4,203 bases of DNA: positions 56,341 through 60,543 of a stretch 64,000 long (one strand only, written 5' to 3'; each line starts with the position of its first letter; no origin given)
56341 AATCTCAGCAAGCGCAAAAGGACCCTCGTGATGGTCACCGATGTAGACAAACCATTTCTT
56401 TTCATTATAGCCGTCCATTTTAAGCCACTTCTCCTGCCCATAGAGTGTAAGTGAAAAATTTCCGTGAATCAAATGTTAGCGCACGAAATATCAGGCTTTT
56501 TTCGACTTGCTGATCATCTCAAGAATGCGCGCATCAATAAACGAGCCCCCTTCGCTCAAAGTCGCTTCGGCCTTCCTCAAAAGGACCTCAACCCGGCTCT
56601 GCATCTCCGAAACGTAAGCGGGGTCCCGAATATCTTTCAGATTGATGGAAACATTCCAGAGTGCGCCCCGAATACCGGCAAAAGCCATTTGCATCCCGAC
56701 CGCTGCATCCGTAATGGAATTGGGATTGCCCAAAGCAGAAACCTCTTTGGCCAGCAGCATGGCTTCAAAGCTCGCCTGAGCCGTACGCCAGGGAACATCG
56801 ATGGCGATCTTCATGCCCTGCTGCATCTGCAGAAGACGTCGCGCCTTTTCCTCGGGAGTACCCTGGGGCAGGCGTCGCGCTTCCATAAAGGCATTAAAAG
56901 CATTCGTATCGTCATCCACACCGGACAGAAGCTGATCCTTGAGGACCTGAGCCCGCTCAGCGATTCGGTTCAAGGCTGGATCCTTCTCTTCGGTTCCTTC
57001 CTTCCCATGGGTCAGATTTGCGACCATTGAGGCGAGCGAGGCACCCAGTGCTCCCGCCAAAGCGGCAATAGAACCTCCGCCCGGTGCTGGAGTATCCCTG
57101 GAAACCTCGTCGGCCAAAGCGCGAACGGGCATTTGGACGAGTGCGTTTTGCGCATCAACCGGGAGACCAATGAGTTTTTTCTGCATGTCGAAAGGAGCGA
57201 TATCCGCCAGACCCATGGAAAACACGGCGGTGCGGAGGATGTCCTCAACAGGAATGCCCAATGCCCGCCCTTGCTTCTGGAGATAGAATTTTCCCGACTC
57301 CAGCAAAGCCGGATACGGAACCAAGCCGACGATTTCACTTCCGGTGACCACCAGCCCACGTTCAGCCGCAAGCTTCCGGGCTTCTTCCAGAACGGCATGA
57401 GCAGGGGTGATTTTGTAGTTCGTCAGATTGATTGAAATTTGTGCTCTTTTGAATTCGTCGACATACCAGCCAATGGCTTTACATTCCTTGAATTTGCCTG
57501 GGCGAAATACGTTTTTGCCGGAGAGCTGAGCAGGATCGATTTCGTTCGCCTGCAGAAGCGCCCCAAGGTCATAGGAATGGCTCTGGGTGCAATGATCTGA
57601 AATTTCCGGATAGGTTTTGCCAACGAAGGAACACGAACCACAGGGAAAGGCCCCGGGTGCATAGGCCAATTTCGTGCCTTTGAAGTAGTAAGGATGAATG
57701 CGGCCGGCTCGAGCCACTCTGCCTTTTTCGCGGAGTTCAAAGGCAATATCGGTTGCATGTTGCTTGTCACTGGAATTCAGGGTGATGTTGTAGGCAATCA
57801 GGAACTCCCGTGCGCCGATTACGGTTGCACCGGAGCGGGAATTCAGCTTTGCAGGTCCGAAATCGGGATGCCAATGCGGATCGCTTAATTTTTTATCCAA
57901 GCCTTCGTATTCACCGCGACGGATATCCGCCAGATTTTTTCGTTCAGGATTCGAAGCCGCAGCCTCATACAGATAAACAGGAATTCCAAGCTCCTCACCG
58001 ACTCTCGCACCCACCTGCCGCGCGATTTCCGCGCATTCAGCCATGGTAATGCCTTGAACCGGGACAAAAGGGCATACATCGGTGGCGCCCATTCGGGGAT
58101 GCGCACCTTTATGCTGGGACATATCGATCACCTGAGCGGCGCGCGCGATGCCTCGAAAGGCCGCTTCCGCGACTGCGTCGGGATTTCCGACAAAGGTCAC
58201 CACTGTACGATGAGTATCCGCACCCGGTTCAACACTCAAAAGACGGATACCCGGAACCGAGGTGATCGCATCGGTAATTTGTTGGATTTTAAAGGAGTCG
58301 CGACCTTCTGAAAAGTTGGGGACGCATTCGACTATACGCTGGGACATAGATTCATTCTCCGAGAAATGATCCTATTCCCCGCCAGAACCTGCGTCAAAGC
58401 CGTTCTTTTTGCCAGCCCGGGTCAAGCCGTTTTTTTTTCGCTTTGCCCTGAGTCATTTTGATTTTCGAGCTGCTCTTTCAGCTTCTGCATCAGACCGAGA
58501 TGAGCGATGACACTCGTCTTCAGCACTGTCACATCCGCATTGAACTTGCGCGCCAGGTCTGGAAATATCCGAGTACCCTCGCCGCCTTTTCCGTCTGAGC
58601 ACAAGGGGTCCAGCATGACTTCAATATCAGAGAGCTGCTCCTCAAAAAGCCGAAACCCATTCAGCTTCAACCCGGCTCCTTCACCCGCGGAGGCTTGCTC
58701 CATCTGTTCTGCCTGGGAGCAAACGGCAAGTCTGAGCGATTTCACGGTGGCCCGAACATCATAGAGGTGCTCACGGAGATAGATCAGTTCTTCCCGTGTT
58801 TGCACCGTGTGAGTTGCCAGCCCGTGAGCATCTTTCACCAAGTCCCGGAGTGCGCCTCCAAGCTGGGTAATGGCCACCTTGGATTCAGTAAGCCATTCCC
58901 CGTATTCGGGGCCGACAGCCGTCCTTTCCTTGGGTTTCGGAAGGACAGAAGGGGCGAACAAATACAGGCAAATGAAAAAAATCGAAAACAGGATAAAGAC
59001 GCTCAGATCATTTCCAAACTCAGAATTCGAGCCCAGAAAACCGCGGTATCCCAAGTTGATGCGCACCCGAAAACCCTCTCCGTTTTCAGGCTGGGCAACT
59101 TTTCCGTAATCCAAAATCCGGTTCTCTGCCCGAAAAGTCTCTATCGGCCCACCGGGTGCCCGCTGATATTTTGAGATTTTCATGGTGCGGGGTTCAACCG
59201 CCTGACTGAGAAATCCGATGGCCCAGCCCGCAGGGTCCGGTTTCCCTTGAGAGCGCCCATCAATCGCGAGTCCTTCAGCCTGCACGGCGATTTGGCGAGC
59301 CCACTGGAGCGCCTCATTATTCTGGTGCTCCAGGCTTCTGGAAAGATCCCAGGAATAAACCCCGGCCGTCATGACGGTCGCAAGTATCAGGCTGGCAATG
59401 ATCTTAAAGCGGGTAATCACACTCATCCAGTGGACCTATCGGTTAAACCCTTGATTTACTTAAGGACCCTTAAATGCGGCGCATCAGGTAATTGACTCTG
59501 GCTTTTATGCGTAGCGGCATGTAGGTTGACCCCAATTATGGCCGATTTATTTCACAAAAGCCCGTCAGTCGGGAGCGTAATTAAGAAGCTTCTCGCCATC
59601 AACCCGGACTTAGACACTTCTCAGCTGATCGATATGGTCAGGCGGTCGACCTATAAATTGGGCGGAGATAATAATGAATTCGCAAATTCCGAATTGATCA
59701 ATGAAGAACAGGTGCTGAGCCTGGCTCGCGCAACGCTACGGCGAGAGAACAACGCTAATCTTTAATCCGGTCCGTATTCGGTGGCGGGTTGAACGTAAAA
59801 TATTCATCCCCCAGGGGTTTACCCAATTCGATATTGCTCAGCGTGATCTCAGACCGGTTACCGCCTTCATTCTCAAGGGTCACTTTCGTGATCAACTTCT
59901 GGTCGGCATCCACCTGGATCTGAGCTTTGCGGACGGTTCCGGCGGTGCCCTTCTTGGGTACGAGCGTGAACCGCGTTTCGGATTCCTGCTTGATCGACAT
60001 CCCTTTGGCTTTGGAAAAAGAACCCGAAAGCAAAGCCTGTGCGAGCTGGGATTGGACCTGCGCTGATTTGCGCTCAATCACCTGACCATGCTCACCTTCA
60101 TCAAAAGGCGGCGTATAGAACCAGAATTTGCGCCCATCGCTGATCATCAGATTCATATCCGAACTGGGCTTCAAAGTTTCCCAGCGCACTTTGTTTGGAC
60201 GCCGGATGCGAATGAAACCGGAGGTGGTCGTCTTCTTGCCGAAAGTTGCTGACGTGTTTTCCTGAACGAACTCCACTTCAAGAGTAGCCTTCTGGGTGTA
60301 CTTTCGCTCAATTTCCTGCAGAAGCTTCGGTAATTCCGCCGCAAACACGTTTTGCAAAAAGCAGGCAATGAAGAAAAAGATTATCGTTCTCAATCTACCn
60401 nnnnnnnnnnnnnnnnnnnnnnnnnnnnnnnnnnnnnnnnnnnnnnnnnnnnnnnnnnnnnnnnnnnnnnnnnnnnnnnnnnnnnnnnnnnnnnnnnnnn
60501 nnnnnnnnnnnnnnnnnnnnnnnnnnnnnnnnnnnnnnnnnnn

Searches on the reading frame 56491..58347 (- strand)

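Call 51: search_protein_families(library=pfam, proteins=[window:56491-58347:-], max_evalue=0.0001)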
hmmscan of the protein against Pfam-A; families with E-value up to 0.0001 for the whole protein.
window:56491-58347:- (618 aa): 3 families
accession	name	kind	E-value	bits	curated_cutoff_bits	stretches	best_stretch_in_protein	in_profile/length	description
PF07837.17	FTCD_N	-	2.1e-75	252.7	27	1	5-180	1-176/176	Formiminotransferase domain, N-terminal subdomain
PF04961.17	FTCD_C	-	1.1e-61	208.1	24.5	1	408-587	2-181/182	Formiminotransferase-cyclodeaminase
PF02971.19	FTCD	-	8.2e-48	162.5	24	1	182-393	1-143/145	Formiminotransferase domain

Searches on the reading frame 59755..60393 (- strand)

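Call 51: search_protein_families(library=pfam, proteins=[window:59755-60393:-], max_evalue=0.0001)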
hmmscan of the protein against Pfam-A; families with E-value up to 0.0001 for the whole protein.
window:59755-60393:- (212 aa): 2 families
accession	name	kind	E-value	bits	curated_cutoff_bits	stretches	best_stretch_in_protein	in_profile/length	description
PF03548.22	LolA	-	4.7e-26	91.9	23.6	1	36-201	4-164/165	Outer membrane lipoprotein carrier protein LolA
PF09865.15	DUF2092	-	1.1e-06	28.6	21.2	0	158-210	153-209/212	Predicted periplasmic protein (DUF2092)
